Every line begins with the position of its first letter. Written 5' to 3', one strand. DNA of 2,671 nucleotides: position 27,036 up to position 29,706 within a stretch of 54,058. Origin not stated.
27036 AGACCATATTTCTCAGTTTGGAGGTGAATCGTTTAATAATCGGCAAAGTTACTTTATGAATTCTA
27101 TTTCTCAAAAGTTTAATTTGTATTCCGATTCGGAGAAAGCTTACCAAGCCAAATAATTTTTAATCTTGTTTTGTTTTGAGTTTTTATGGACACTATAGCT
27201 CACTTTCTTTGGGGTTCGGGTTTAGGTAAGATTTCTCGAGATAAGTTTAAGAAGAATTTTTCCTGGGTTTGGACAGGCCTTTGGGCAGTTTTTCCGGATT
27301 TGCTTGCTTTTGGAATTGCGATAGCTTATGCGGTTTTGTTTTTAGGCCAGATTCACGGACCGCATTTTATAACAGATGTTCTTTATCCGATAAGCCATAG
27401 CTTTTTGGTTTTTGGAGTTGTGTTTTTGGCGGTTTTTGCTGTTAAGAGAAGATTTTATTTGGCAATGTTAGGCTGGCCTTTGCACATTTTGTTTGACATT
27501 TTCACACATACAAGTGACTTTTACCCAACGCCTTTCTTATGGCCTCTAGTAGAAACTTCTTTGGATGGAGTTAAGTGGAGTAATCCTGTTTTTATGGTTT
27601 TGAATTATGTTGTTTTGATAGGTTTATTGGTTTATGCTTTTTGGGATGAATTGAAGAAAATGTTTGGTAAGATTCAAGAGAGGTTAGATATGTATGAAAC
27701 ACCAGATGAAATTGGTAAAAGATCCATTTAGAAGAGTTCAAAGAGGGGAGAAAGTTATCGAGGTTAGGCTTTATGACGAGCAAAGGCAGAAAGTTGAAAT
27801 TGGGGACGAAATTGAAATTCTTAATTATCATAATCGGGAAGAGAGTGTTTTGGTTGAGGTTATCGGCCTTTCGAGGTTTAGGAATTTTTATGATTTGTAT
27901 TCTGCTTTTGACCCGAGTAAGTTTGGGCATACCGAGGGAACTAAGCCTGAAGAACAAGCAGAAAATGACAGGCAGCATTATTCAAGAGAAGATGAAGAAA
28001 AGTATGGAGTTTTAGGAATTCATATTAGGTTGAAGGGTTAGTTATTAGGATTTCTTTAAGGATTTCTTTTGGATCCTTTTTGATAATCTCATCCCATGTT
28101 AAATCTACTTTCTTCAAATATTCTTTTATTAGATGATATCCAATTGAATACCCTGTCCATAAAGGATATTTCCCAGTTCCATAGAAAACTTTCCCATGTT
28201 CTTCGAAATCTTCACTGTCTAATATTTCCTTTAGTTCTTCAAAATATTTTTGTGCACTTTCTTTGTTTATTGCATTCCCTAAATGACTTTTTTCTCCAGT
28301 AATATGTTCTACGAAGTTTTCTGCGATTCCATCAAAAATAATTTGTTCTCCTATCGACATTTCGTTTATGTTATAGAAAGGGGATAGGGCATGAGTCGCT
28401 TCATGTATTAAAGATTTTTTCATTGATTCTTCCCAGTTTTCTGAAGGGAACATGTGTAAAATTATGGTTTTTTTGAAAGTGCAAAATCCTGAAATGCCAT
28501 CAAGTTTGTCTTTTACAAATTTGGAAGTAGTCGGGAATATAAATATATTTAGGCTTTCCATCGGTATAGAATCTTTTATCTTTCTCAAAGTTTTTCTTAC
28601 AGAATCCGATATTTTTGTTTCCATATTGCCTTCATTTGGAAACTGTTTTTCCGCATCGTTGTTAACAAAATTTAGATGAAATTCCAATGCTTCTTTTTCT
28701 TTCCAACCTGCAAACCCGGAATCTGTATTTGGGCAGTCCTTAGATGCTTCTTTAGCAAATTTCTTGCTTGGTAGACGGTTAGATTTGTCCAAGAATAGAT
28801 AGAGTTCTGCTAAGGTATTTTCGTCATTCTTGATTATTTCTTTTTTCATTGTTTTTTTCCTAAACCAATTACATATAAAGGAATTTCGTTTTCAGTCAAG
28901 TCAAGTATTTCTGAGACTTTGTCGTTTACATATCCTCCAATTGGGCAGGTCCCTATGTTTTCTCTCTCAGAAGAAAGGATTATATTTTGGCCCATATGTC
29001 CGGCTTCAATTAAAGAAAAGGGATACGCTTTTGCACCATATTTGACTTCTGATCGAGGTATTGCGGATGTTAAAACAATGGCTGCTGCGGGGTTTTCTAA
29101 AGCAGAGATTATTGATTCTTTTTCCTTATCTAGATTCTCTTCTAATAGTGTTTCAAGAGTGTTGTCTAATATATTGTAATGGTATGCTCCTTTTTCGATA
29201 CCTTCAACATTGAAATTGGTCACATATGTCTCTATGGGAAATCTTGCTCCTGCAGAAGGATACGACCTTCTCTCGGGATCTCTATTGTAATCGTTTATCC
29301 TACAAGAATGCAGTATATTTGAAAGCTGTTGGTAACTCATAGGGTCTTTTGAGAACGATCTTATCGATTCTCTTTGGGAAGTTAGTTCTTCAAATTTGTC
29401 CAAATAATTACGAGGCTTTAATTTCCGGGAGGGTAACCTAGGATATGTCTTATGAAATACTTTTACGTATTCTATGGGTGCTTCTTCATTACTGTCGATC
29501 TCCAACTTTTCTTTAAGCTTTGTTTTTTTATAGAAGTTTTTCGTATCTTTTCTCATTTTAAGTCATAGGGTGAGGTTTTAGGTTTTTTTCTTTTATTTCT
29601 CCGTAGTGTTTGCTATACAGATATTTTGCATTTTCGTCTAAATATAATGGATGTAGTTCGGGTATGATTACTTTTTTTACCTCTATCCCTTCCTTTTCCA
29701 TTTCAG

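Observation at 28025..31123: Compact YcaO + SagB-dehydrogenase + HExxH-protease operon with no recognisable cyclodehydratase partner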

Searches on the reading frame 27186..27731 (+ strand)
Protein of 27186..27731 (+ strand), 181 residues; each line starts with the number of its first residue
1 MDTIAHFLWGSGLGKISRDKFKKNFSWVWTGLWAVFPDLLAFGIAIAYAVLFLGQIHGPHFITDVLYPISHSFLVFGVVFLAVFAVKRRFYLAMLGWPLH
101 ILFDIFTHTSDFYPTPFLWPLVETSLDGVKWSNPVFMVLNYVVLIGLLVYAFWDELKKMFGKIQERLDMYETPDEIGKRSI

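Call 3: search_protein_families(library=pfam, proteins=[window:27186-27731:+], max_evalue=0.1)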
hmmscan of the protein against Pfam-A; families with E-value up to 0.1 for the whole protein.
window:27186-27731:+ (181 aa): 1 family
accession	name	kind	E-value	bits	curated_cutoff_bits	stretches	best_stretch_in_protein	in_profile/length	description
PF00882.24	Zn_dep_PLPC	-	0.017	15.5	26.8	1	32-113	31-106/167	Zinc dependent phospholipase C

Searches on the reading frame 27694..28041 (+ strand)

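Call 3: search_protein_families(library=pfam, proteins=[window:27694-28041:+], max_evalue=0.1)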
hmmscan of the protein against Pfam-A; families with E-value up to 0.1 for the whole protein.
window:27694-28041:+ (115 aa): 2 families
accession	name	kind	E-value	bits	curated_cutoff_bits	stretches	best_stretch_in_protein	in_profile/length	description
PF04266.20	ASCH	-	1.5e-06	29.3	21.2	1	6-113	2-101/103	ASCH domain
PF12961.13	DUF3850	-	0.0001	22.9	22.9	1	3-50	2-46/77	Domain of unknown function (DUF3850)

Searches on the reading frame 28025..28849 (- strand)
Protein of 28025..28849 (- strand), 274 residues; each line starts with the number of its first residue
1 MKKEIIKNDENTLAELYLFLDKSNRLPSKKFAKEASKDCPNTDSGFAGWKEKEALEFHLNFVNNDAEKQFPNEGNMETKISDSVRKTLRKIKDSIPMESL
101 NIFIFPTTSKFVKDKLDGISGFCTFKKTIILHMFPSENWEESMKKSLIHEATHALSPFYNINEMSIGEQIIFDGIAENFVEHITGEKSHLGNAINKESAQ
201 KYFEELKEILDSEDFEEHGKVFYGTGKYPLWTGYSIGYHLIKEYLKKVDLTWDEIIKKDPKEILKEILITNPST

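Call 3: search_protein_families(library=pfam, proteins=[window:28025-28849:-], max_evalue=0.1)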
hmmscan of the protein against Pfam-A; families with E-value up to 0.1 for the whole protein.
window:28025-28849:- (274 aa): 1 family
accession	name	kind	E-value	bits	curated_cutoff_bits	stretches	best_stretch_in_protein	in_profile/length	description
PF10026.15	DUF2268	-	2.9e-31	108.9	23.6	1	82-265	3-195/195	Predicted Zn-dependent protease (DUF2268)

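Call 4: search_protein_families(library=ncbifam, proteins=[window:28025-28849:-], max_evalue=0.1)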
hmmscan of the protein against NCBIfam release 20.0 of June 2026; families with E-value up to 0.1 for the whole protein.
window:28025-28849:- (274 aa): 1 family
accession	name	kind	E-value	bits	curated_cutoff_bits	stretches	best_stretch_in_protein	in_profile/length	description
TIGR03514.2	GldB_lipoprot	equivalog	0.014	14.7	190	1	233-266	270-303/308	gliding motility lipoprotein GldB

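Call 38: search_solved_structures(query=window:28025-28849:-, max_evalue=1)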
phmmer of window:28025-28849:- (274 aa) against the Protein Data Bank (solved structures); distinct sequences matched with E-value up to 1: 2.
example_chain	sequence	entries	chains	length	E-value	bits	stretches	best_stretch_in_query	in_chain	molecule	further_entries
8taf_J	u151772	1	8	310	0.49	13.3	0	124-178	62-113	Major viral capsid protein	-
8i8a_A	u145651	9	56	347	0.57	13.1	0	124-178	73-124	Major viral capsid protein | Major capsid protein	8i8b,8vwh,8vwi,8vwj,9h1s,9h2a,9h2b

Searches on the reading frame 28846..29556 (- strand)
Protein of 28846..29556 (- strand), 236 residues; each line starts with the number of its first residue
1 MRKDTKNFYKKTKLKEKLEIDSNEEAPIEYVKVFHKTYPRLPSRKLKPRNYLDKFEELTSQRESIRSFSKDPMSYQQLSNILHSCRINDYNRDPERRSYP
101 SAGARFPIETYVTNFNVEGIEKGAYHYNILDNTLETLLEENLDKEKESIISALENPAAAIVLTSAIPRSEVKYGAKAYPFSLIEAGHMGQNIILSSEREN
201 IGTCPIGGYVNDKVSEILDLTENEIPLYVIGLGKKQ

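Call 3: search_protein_families(library=pfam, proteins=[window:28846-29556:-], max_evalue=0.1)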
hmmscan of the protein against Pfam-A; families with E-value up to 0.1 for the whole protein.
window:28846-29556:- (236 aa): 2 families
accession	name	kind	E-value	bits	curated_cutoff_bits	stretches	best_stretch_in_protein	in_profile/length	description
PF00881.29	Nitroreductase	-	1.1e-20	75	23.5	1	61-234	3-167/167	Nitroreductase family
PF14512.11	TM1586_NiRdase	-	2.5e-05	24.4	27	1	180-235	79-133/215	Putative TM nitroreductase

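Call 4: search_protein_families(library=ncbifam, proteins=[window:28846-29556:-], max_evalue=0.1)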
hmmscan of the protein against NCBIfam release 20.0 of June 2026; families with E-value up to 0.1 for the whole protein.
window:28846-29556:- (236 aa): 5 families
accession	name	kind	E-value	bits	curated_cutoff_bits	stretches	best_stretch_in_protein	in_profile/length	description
TIGR03605.1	antibiot_sagB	domain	6.2e-29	100.7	78.4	1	76-233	3-172/173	SagB family peptide dehydrogenase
TIGR04511.1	SagB_rel_DH_2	exception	1.5e-16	60.5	240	1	47-235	166-369/380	putative peptide maturation dehydrogenase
NF008033.1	PRK10765.1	equivalog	3e-06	26.8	223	1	182-234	105-159/240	oxygen-insensitive NADPH nitroreductase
TIGR03553.1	F420_FbiB_CTERM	equivalog_domain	0.017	14.8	249.55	0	183-234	121-174/194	F420 biosynthesis protein FbiB, C-terminal domain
NF009810.0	PRK13294.1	equivalog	0.044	12.7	304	0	182-235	375-430/449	coenzyme F420-0:L-glutamate ligase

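Call 37: search_solved_structures(query=window:28846-29556:-, max_evalue=0.01)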
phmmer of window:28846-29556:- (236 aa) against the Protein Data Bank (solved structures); distinct sequences matched with E-value up to 0.01: 13.
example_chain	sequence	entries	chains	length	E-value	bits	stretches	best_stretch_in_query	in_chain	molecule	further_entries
3eo7_A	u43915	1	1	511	8.6e-28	100.8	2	56-234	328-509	Putative Nitroreductase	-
7ly5_B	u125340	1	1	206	6.4e-16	62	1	57-233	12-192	BmdC, oxidase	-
7ly7_B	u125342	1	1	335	8.1e-16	61.7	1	34-233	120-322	BmdC, Oxidase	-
7ly4_A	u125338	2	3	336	8.2e-16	61.7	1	34-233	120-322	BmdC, Oxidase | BmdC, NRPS oxidase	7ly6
6gos_C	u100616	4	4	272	5.6e-09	39.3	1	75-228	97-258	Microcin B17-processing protein McbC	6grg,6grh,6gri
8pz5_A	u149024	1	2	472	5.2e-06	29.6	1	57-224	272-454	SagB-type dehydrogenase domain protein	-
5lq4_B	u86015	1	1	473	5.2e-06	29.6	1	57-224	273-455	CyaGox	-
5lq4_A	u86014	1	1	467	5.7e-06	29.5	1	57-223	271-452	CyaGox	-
3n2s_A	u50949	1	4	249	9.7e-05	25.5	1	170-233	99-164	NADPH-dependent nitro/flavin reductase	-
8cqs_A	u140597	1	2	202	0.00067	22.7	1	57-228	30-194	Nitroreductase-like protein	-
8uc3_A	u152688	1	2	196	0.00073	22.6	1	169-234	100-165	Albonoursin synthase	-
5hdj_A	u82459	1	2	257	0.0016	21.5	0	177-233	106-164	NfrA1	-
3hoi_A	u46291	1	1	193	0.0028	20.7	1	57-227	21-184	FMN-dependent nitroreductase BF3017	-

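Call 48: find_homologous_proteins(query=window:28846-29556:-, max_evalue=1e-10)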
Query window:28846-29556:- (236 aa): 234 proteins with E <= 1e-10 among 1018 candidates; the best 120 are listed.
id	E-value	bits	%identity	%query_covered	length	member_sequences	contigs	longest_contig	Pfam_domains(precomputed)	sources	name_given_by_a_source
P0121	1.9e-151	520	100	100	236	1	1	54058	PF00881.30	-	-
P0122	2.0e-81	291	57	100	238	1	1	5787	PF00881.30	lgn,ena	-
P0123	3.7e-81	290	58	98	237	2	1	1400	PF00881.30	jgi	-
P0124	2.9e-79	284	57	100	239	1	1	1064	PF00881.30,PF14512.12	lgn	-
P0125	3.7e-79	284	57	99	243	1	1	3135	PF00881.30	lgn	-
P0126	5.0e-79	283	59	99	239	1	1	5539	PF00881.30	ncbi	-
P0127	9.1e-79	282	58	99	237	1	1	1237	PF00881.30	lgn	-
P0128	1.2e-78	282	58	100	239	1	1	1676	PF00881.30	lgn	-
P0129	1.2e-77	279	56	100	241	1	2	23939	PF00881.30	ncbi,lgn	-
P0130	9.5e-77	276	55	100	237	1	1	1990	PF00881.30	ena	-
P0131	1.2e-76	275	56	99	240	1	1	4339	PF00881.30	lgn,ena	-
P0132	1.2e-76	275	55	100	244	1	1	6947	PF00881.30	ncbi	-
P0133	2.4e-76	274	58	99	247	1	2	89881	PF00881.30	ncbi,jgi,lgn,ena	-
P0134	6.3e-76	273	56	100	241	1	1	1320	PF00881.30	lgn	-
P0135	2.2e-75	271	57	99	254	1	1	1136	PF00881.30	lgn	-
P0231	9.5e-63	230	49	99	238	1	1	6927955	PF00881.30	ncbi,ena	-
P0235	3.2e-60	222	46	100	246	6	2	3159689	PF00881.30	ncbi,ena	-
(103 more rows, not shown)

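Call 49: find_encoding_contigs(protein=P0231, flank=8000, max_places=1)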
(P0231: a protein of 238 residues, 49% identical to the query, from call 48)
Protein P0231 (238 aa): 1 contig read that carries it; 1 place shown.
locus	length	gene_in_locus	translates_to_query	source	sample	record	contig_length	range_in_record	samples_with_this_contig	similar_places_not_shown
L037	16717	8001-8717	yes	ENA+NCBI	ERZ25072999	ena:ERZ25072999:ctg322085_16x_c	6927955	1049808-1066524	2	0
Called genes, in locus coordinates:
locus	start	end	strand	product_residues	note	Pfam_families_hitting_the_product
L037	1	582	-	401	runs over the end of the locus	PF14240:YHYH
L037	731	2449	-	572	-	PF24096:DUF7379 (weak)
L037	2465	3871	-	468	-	PF00884:Sulfatase, PF16347:SGSH_C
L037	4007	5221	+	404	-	PF02624:YcaO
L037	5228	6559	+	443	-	PF08245:Mur_ligase_M, PF02875:Mur_ligase_C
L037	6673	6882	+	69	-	-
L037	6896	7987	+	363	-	PF02624:YcaO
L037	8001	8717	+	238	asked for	PF00881:Nitroreductase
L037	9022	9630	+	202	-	PF04542:Sigma70_r2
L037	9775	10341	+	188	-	-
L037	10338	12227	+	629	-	PF01833:TIG (faint)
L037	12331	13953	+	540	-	-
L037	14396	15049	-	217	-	PF13448:DUF4114 (weak)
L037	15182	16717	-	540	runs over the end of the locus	PF04295:GD_AH_second, PF20629:GD_AH_C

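Call 50: find_encoding_contigs(protein=P0235, flank=8000, max_places=1)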
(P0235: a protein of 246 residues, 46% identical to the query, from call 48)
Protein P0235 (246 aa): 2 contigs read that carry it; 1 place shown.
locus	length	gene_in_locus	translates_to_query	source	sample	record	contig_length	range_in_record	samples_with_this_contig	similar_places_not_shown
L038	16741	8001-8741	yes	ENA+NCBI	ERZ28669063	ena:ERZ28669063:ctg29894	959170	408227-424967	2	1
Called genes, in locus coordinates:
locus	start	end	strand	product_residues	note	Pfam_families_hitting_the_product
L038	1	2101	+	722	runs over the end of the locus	PF13174:TPR_6 (faint), PF01464:SLT, PF27553:SLT_superhelical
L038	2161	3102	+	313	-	PF00005:ABC_tran, PF13304:AAA_21 (faint), PF13732:DrrA1-3_C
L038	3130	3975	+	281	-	PF12679:ABC2_membrane_2, PF01061:ABC2_membrane, PF12698:ABC2_membrane_3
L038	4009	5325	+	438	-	PF02875:Mur_ligase_C (faint), PF08245:Mur_ligase_M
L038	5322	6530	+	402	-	PF02624:YcaO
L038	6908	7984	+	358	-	PF02624:YcaO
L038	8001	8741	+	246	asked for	PF00881:Nitroreductase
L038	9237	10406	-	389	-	PF13384:HTH_23 (weak), PF13518:HTH_28, PF13551:HTH_29, PF13011:LZ_Tnp_IS481, PF13565:HTH_32, PF00665:rve, PF13683:rve_3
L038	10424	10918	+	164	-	PF14312:FG-GAP_2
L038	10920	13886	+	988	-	PF14312:FG-GAP_2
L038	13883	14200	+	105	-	-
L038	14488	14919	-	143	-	-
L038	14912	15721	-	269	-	PF13011:LZ_Tnp_IS481 (weak), PF13384:HTH_23, PF13518:HTH_28, PF13551:HTH_29 (weak), PF13565:HTH_32, PF00665:rve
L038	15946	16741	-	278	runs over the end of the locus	PF01145:Band_7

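Call 83: predict_structure(alignment_id=A9)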
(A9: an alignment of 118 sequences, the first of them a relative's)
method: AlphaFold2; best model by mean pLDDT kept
length: 236 residues; sequences in the alignment: 118
mean_pLDDT: 92.9   pTM: 0.89
mean pLDDT of the five models: 92.9, 92.4, 91.2, 90.3, 89.7
residues with pLDDT >= 90: 190; 70-90: 44; 50-70: 2; < 50: 0
segments of 3 or more residues with pLDDT < 50: none
pLDDT, mean of each block of 10 residues (from residue 1): 94 85 78 91 91 85 95 98 96 91 83 98 98 98 95 95 94 92 95 97 92 97 96 97
secondary structure, 60 per line:
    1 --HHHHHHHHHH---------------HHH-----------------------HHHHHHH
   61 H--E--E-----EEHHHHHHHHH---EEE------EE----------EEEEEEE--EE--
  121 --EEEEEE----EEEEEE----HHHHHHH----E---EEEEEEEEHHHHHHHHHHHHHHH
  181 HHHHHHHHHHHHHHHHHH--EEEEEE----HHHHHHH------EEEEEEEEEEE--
elements in order: H3-12 H54-61 H75-83 E87-89 E108-114 E123-128 E133-138 H143-149 E158-165 H166-198 E201-206 H211-217 E224-234

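Call 85: fold_search(model_id=the predicted structure, library=pdb)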
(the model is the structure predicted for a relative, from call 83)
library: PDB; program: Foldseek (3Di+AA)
matches with E <= 10: 272; with E <= 0.001: 193
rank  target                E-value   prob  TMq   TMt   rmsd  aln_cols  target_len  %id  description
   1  7ly7_B                1.1e-17  1.00  0.72  0.53   3.0       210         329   27  Crystal structure of the elongation module of the bacillamide NRPS, BmdB, in complex with the oxidase BmdC (released 2022-02-02)
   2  7ly4_A                7.1e-16  1.00  0.72  0.54   3.3       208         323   27  Cryo-EM structure of the elongation module of the bacillamide NRPS, BmdB, in complex with the oxidase, BmdC (released 2022-02-02)
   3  6grh_C                8.0e-16  1.00  0.77  0.69   4.5       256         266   21  E. coli Microcin synthetase McbBCD complex with truncated pro-MccB17 bound (released 2019-01-30)
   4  6gos_C                9.7e-16  1.00  0.79  0.71   3.9       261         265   21  E. coli Microcin synthetase McbBCD complex with pro-MccB17 bound (released 2019-01-30)
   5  7ly5_B                2.3e-15  1.00  0.64  0.79   5.7       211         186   26  Proteolyzed crystal structure of the bacillamide NRPS, BmdB, in complex with the oxidase BmdC (released 2022-02-02)
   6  3eo7                  2.5e-15  1.00  0.67  0.34   3.9       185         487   25  Crystal structure of a putative nitroreductase (ava_2154) from anabaena variabilis atcc 29413 at 1.80 A resolution (released 2008-10-28)
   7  5lq4_A                8.1e-14  1.00  0.67  0.36   3.0       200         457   26  The Structure of ThcOx, the First Oxidase Protein from the Cyanobactin Pathways (released 2016-11-09)
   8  8pz5_A                1.7e-13  1.00  0.67  0.36   3.0       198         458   26  Structure of ThcOx, solved at wavelength 3.099 A (released 2023-10-25)
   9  3hoi                  2.3e-13  1.00  0.66  0.80   8.8       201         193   21  Crystal structure of FMN-dependent nitroreductase BF3017 from Bacteroides fragilis NCTC 9343 (YP_212631.1) from Bacteroi (released 2009-06-23)
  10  5lq4_B                2.5e-13  1.00  0.67  0.35   3.0       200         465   26  The Structure of ThcOx, the First Oxidase Protein from the Cyanobactin Pathways (released 2016-11-09)
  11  3hj9_A                3.6e-13  1.00  0.63  0.69   2.7       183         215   22  Crystal structure of a putative nitroreductase (reut_a1228) from ralstonia eutropha jmp134 at 2.00 A resolution (released 2009-06-16)
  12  8cqs_B                6.4e-13  1.00  0.67  0.81   8.2       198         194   21  Flavin mononucleotide-dependent nitroreductase B.thetaiotaomicron (BT_0217) (released 2024-03-27)
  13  8cqs_A                1.1e-12  1.00  0.68  0.82   8.3       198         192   21  Flavin mononucleotide-dependent nitroreductase B.thetaiotaomicron (BT_0217) (released 2024-03-27)
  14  3hj9_B                1.4e-12  1.00  0.63  0.71   8.5       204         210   21  Crystal structure of a putative nitroreductase (reut_a1228) from ralstonia eutropha jmp134 at 2.00 A resolution (released 2009-06-16)
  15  8uc3_A                4.8e-09  1.00  0.53  0.69   4.8       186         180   16  Cryo-EM structure of the AlbAB cyclodipeptide oxidase enzyme filament (released 2024-05-15)
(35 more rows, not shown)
